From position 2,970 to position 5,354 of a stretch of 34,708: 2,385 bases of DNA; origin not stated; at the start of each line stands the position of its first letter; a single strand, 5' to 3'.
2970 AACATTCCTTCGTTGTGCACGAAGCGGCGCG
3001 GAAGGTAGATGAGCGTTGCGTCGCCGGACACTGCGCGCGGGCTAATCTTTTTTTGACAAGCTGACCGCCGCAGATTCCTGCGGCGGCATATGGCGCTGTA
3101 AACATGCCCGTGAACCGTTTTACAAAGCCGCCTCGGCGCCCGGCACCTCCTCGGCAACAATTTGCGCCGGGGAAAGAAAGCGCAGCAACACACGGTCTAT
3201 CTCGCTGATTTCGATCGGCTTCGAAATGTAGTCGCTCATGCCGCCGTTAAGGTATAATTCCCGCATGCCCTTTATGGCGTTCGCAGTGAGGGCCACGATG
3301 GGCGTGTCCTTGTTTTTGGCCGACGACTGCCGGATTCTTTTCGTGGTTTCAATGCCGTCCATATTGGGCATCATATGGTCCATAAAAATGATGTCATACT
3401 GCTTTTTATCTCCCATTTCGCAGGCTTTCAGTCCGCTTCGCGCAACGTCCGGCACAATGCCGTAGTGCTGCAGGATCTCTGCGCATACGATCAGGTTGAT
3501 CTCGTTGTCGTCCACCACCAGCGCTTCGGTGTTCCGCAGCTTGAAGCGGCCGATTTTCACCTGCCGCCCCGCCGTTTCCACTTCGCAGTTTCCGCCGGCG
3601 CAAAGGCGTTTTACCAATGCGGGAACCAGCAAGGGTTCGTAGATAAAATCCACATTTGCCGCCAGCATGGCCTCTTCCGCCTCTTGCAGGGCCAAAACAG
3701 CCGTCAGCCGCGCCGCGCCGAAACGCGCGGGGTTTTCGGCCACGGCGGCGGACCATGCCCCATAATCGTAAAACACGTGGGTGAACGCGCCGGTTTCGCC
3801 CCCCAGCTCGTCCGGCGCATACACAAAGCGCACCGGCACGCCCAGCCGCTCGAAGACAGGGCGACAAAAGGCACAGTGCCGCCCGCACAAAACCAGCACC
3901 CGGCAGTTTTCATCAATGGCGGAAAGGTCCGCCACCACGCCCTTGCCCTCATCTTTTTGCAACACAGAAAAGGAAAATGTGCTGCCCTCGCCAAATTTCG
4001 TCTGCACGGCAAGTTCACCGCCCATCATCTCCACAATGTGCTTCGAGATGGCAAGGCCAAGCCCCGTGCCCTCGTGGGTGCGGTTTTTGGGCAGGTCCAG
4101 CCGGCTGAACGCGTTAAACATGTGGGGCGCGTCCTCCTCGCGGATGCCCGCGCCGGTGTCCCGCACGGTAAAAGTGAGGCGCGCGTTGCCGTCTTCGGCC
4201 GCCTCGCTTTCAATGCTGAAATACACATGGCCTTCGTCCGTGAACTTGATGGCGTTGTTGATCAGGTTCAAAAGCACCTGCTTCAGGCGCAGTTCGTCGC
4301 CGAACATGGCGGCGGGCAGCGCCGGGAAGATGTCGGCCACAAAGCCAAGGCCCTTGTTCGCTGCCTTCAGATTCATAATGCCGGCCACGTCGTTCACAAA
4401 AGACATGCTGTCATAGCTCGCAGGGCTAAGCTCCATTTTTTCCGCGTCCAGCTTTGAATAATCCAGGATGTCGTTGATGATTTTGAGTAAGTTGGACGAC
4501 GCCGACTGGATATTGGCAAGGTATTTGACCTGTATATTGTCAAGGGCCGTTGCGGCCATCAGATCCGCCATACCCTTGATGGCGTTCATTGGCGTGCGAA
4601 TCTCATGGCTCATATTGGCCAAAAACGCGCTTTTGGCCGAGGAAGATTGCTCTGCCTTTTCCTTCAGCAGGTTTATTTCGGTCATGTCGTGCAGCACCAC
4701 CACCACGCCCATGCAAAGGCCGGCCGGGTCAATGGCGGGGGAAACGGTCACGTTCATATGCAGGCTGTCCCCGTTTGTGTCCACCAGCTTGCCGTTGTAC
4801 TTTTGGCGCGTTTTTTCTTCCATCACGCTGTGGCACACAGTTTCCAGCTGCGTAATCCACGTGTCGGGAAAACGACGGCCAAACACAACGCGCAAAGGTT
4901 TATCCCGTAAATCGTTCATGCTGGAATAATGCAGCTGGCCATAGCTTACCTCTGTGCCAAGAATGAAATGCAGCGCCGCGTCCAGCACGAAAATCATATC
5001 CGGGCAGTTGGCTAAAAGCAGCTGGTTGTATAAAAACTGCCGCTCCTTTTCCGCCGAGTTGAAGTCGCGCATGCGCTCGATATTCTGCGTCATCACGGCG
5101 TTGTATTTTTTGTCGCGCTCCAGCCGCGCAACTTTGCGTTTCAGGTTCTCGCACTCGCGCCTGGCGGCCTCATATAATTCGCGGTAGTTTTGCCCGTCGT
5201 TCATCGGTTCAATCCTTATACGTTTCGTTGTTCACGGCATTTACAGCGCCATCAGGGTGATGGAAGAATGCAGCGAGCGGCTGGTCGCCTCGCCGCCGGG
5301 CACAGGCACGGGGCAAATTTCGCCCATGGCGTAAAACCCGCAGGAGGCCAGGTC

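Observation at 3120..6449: Stand-alone FIST-domain protein cotranscribed with a soluble PAS hybrid kinase carrying a degenerate Cys-rich pseudo-receiver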

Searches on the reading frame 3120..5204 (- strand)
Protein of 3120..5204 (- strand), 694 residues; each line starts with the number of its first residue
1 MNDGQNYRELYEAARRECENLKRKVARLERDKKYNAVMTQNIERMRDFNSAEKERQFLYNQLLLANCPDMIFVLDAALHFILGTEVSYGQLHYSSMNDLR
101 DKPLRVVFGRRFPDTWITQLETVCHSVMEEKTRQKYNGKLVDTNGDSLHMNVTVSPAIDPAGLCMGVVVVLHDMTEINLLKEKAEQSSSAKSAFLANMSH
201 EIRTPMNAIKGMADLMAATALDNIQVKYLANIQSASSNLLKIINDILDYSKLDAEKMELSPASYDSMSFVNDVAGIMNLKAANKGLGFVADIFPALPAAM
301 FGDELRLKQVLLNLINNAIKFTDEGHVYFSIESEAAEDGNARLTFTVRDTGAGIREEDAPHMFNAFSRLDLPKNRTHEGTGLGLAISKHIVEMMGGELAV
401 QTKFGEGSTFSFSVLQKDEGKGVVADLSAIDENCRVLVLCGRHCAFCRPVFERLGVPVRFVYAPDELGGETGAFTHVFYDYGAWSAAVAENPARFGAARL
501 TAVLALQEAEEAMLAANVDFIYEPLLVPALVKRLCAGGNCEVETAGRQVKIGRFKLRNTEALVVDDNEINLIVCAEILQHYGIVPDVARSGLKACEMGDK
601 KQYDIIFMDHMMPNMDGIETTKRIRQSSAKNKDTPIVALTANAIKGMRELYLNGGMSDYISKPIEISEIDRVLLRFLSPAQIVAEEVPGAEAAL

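Call 6: search_protein_families(library=pfam, proteins=[window:3120-5204:-], max_evalue=0.1)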
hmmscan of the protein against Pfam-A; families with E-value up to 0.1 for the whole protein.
window:3120-5204:- (694 aa): 7 families
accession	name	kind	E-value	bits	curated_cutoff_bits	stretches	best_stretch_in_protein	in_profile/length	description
PF02518.31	HATPase_c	-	3.1e-28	98.9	26.4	1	302-414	1-107/111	Histidine kinase-, DNA gyrase B-, and HSP90-like ATPase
PF00072.30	Response_reg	-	9.2e-25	87.4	30.2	1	562-670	2-107/111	Response regulator receiver domain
PF00512.31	HisKA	-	1.2e-20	73.8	26.9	1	190-255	1-66/66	His Kinase A (phospho-acceptor) domain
PF08448.16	PAS_4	-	4.1e-05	24.2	23.1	1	65-176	2-107/110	PAS fold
PF00989.32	PAS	-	0.0056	17.1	22.6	1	63-174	6-113/113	PAS fold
PF23198.2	PDE8A_N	-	0.024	15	29.6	1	582-644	34-96/147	PDE8A-like, N-terminal domain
PF15898.10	PRKG1_interact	-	0.027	15.6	32.4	1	6-44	1-39/101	cGMP-dependent protein kinase interacting domain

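Call 7: search_protein_families(library=ncbifam, proteins=[window:3120-5204:-], max_evalue=0.1)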
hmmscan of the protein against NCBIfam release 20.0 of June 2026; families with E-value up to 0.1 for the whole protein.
window:3120-5204:- (694 aa): 150 families (the best 25 are shown)
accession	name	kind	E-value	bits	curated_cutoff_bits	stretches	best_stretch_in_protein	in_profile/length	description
NF008318.0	PRK11107.1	equivalog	2.5e-108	363.4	890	2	176-415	278-517/920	two-component sensor histidine kinase BarA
TIGR02956.1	TMAO_torS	equivalog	1.1e-94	318.4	676.5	2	180-415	453-681/967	TMAO reductase system sensor histidine kinase/response regulator TorS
NF008302.0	PRK11091.1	equivalog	7.4e-93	312.1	838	2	22-415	121-504/779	aerobic respiration two-component sensor histidine kinase ArcB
NF045901.1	HisKinLetSLeg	equivalog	2.3e-85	287.3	1650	2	175-414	277-516/906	two-component system sensor histidine kinase LetS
NF011874.0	PRK15347.1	equivalog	1.7e-84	284.5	852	2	175-414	382-612/921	two component system sensor kinase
NF008099.0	PRK10841.1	equivalog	3.4e-78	263.4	920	1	181-676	460-939/949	two-component system sensor histidine kinase RcsC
NF041947.1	LuxQ_Vibrio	equivalog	4.4e-78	263.1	1200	2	179-415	460-695/843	quorum-sensing autoinducer 2 sensor kinase/phosphatase LuxQ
NF038297.2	hybrid_HK_HrmK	equivalog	4.7e-74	250.1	725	2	178-417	222-458/607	hybrid histidine kinase/response regulator HrmK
NF046044.1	PnpS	equivalog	1.2e-59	202.3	400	1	117-413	106-388/390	two-component system histidine kinase PnpS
NF033092.0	HK_WalK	equivalog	1.4e-50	172.5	725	1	126-414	312-592/594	cell wall metabolism sensor histidine kinase WalK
NF008543.0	PRK11466.1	equivalog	9.2e-50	169.4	982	2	182-413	435-659/914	TMAO reductase system sensor histidine kinase/response regulator TorS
TIGR02966.1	phoR_proteo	equivalog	1e-47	162.8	334.2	1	139-413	74-332/333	phosphate regulon sensor histidine kinase PhoR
NF047874.1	MASE3_PAS_HK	subfamily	1.8e-47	162.5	560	1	28-413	235-622/655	MASE3 domain-containing sensor histidine kinase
NF007420.1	PRK09959.1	equivalog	4.8e-46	156.9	1995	2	177-414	698-934/1197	acid-sensing system histidine kinase EvgS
NF041832.1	near_NosP_CTERM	subfamily_domain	9.9e-42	143.3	400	2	185-416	1-225/370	NahK/ErcS family hybrid sensor histidine kinase/response regulator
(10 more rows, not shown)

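Call 43: find_homologous_proteins(query=window:3120-5204:-, max_evalue=1e-30)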
Query window:3120-5204:- (694 aa): 7854 proteins with E <= 1e-30 among 8000 candidates; the best 120 are listed.
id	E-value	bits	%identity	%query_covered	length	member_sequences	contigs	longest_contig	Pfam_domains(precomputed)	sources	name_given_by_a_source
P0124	0.0e+0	1561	100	100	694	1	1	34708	PF02518.32,PF00512.32,PF00072.31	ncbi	-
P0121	8.2e-270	915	63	98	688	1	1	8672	PF13426.14,PF08448.17,PF02518.32,PF00512.32,PF00989.32,PF00072.31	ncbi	-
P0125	1.7e-241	822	54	99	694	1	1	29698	PF13426.14,PF08448.17,PF02518.32,PF00512.32,PF00989.32,PF00072.31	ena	-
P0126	1.2e-232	792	54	99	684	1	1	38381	PF08448.17,PF02518.32,PF00512.32,PF00072.31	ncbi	-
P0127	1.6e-216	739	52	98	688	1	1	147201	PF08448.17,PF02518.32,PF00512.32,PF00072.31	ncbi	-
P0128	9.0e-216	737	53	91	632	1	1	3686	PF02518.32,PF00512.32,PF00072.31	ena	-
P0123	1.5e-182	627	44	99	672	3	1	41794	PF02518.32,PF00512.32,PF00072.31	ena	-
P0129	2.9e-169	583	45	95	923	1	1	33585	PF02518.32,PF00512.32,PF00072.31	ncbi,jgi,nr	ncbi:MAG: response regulator [Clostridiales bacterium]|jgi:CheY-like chemotaxis protein/PAS domain-c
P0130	5.3e-168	579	42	97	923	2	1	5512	PF02518.32,PF00512.32,PF00072.31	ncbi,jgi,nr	ncbi:MAG: response regulator [Clostridiales bacterium]|jgi:signal transduction histidine kinase/CheY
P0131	8.4e-167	575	42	97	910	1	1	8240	PF02518.32,PF00512.32,PF00072.31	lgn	-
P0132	2.6e-166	573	42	98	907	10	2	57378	PF02518.32,PF00512.32,PF00072.31,PF01627.29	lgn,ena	-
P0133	2.4e-163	563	43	97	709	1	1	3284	PF08448.17,PF02518.32,PF00512.32,PF00072.31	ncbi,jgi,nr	ncbi:MAG: response regulator [Synergistaceae bacterium]|jgi:signal transduction histidine kinase/Act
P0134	1.4e-162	561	41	98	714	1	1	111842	PF13426.14,PF08448.17,PF02518.32,PF00512.32,PF00989.32,PF00072.31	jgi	jgi:PAS domain S-box-containing protein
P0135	1.4e-162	561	41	98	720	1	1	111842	PF08448.17,PF02518.32,PF00512.32,PF00989.32,PF00072.31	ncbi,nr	ncbi:MAG: response regulator [Synergistaceae bacterium]|nr:response regulator [Synergistaceae bacter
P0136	2.0e-162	560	41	100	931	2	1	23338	PF08448.17,PF02518.32,PF00512.32,PF00072.31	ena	-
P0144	9.5e-157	542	41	95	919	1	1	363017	PF02518.32,PF00512.32,PF00072.31,PF01627.29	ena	-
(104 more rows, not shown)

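Call 46: find_encoding_contigs(protein=P0135, flank=5000, max_places=1)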
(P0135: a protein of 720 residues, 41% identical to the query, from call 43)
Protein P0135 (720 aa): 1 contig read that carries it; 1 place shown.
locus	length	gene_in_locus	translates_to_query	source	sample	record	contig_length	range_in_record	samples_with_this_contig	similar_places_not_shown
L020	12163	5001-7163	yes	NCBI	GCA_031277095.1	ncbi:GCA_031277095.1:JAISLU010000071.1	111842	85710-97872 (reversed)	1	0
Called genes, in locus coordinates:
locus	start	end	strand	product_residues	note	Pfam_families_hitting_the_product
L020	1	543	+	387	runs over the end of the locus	PF00155:Aminotran_1_2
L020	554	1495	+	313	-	PF01545:Cation_efflux, PF16916:ZT_dimer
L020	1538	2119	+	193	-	PF04073:tRNA_edit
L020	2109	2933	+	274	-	PF00398:RrnaAD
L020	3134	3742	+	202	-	PF00578:AhpC-TSA, PF08534:Redoxin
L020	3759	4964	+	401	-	PF08495:FIST, PF10442:FIST_C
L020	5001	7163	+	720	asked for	PF00989:PAS (weak), PF08448:PAS_4 (weak), PF00512:HisKA, PF02518:HATPase_c, PF00072:Response_reg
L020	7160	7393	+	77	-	-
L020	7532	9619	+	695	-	PF03030:H_PPase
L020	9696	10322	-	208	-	-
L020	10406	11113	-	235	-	PF01551:Peptidase_M23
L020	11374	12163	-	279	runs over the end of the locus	-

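Call 47: find_encoding_contigs(protein=P0144, flank=5000, max_places=1)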
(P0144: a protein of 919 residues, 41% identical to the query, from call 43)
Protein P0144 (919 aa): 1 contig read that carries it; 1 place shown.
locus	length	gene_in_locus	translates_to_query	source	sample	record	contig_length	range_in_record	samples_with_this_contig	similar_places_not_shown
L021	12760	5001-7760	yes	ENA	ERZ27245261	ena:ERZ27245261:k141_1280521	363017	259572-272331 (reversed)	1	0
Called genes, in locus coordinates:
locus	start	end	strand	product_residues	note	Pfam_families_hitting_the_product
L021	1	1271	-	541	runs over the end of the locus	PF00496:SBP_bac_5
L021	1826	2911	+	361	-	PF01594:AI-2E_transport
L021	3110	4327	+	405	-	PF00365:PFK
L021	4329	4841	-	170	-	PF13302:Acetyltransf_3, PF00583:Acetyltransf_1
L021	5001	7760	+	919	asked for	PF01627:Hpt (faint), PF00512:HisKA, PF02518:HATPase_c, PF00072:Response_reg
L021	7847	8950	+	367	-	PF00072:Response_reg, PF13487:HD_5, PF01966:HD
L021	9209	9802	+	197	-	PF07947:YhhN (weak)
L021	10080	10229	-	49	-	PF12655:CDIF630_02480-like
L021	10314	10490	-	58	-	-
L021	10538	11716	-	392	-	PF01546:Peptidase_M20, PF07687:M20_dimer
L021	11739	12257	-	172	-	PF00583:Acetyltransf_1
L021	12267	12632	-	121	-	PF02410:RsfS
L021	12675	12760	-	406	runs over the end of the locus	PF01467:CTP_transf_like, PF01966:HD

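Call 48: find_encoding_contigs(protein=P0129, flank=5000, max_places=1)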
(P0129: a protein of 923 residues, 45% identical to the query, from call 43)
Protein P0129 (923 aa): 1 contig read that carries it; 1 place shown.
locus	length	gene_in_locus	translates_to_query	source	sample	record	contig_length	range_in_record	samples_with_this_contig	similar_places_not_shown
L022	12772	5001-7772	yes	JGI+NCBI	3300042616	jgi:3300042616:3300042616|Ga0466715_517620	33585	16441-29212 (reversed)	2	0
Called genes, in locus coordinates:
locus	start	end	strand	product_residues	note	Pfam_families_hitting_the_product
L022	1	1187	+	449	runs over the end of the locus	PF01225:Mur_ligase, PF08245:Mur_ligase_M, PF02875:Mur_ligase_C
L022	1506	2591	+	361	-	PF07261:DnaB_2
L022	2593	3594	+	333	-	PF00308:Bac_DnaA, PF01695:IstB_IS21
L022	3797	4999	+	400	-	PF08495:FIST, PF10442:FIST_C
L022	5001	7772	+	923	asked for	PF00512:HisKA, PF02518:HATPase_c, PF00072:Response_reg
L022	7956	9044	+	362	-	PF00072:Response_reg, PF01966:HD, PF13487:HD_5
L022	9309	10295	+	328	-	-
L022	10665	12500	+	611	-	PF19864:Radical_SAM_N2, PF04055:Radical_SAM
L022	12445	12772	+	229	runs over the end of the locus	PF10105:DUF2344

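Call 70: predict_structure(alignment_id=A3)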
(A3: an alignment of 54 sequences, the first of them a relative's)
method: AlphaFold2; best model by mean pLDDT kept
length: 694 residues; sequences in the alignment: 54
mean_pLDDT: 83.4   pTM: 0.58
mean pLDDT of the five models: 83.4, 83.1, 82.2, 80.2, 79.3
residues with pLDDT >= 90: 246; 70-90: 372; 50-70: 49; < 50: 27
segments of 3 or more residues with pLDDT < 50: 538-549, 686-694
pLDDT, mean of each block of 10 residues (from residue 1): 61 86 87 84 82 81 83 94 88 89 93 93 95 92 89 94 93 90 81 75 77 71 73 74 77 79 90 86 88 93 92 92 91 93 96 85 68 54 86 93 91 95 89 89 79 89 77 83 85 79 78 68 86 67 39 81 89 84 92 93 95 90 92 93 65 89 81 89 59 39
secondary structure, 60 per line:
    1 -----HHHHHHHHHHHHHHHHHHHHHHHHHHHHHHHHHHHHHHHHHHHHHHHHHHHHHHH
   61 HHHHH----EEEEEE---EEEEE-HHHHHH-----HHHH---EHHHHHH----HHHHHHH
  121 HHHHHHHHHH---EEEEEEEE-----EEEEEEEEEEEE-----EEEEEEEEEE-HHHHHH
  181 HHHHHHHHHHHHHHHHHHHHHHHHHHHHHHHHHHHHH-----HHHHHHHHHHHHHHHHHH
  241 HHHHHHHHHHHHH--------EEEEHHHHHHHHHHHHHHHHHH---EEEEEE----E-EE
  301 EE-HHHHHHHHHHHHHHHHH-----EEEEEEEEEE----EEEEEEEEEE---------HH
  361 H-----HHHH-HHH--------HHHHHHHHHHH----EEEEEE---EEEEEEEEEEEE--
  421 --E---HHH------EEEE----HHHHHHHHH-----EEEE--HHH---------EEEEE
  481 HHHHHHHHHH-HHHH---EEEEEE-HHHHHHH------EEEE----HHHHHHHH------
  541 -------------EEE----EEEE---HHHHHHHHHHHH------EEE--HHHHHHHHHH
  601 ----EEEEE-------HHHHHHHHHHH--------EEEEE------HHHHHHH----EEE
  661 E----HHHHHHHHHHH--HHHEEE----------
elements in order (helices of 4 or more, strands of 3 or more residues): H6-65 E70-75 E79-83 H85-90 H96-99 H104-109 H114-130 E134-141 E147-158 E164-173 H175-217 H223-253 E262-265 H266-283 E287-292 E299-302 H304-320 E326-335 E340-349 H367-370 H383-393 E398-403 E407-418 E436-439 H444-452 E458-461 E476-480 H481-490 H492-495 E499-504 H506-512 E519-522 H527-534 E554-556 E561-564 H568-579 E586-588 H591-600 E605-609 H617-627 E636-640 H647-653 E658-661 H666-676 E682-684

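Call 72: fold_search(model_id=the predicted structure, library=pdb)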
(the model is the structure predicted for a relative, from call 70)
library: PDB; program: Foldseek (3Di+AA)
matches with E <= 10: 1630; with E <= 0.001: 1101
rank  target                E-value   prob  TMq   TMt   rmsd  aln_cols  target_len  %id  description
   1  6qrj                  2.1e-29  1.00  0.40  0.56  11.9       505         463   28  Crystal structure of ShkA full-length in complex with AMPPNP (released 2020-01-08)
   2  9a5d_A                1.7e-26  1.00  0.26  0.29  15.8       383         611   23  Integrative model of WALK-YYCH by crosslinking MS and deep learning (released 2024-09-18)
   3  8a3u                  1.2e-22  1.00  0.21  0.37  21.4       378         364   18  Crystal structure of a chimeric LOV-Histidine kinase SB2F1 (symmetrical variant, trigonal form with short c-axis) (released 2023-12-20)
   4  8a52_A                1.3e-22  1.00  0.20  0.37  21.2       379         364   19  Crystal structure of a chimeric LOV-Histidine kinase SB2F1 (asymmetrical variant, trigonal form with long c-axis) (released 2023-12-27)
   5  8a6x_B                1.7e-22  1.00  0.20  0.35  21.7       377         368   18  Crystal structure of a chimeric LOV-Histidine kinase SB2F1 (asymmetrical variant, trigonal form with long c axis) (released 2024-01-10)
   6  8a7f_A                3.7e-22  1.00  0.20  0.37  21.4       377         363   18  Crystal structure of a chimeric LOV-Histidine kinase SB2F1-I66R mutant (asymmetrical variant, trigonal form with long  (released 2024-01-10)
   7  7z8n_A                4.6e-22  1.00  0.29  0.63   5.8       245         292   42  GacS histidine kinase from Pseudomonas aeruginosa (released 2022-07-13)
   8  8a7h_A                6.5e-22  1.00  0.21  0.38  21.4       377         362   18  Crystal structure of a chimeric LOV-Histidine kinase SB2F1-I66R mutant (light state; asymmetrical variant, trigonal fo (released 2024-01-10)
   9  8a7f_B                1.2e-21  1.00  0.20  0.36  21.7       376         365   18  Crystal structure of a chimeric LOV-Histidine kinase SB2F1-I66R mutant (asymmetrical variant, trigonal form with long  (released 2024-01-10)
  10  4gcz_A                9.2e-21  1.00  0.21  0.36  16.2       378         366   17  Structure of a blue-light photoreceptor (released 2013-06-19)
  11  4i5s_B                1.0e-20  1.00  0.24  0.38  15.6       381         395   21  Structure and function of sensor histidine kinase (released 2013-03-27)
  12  4i5s_A                2.7e-20  1.00  0.22  0.38  17.5       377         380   21  Structure and function of sensor histidine kinase (released 2013-03-27)
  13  8isj_A                2.9e-20  1.00  0.23  0.19  14.7       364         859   20  Pr conformer of Arabidopsis thaliana phytochrome A - AtphyA-Pr (released 2023-08-09)
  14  8isi_A                4.0e-20  1.00  0.23  0.20  14.6       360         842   20  Photochromobilin-free form of Arabidopsis thaliana phytochrome A - apo-AtphyA (released 2023-08-09)
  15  7rzw_B                4.7e-20  1.00  0.23  0.19  13.2       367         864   20  CryoEM structure of Arabidopsis thaliana phytochrome B (released 2022-04-13)
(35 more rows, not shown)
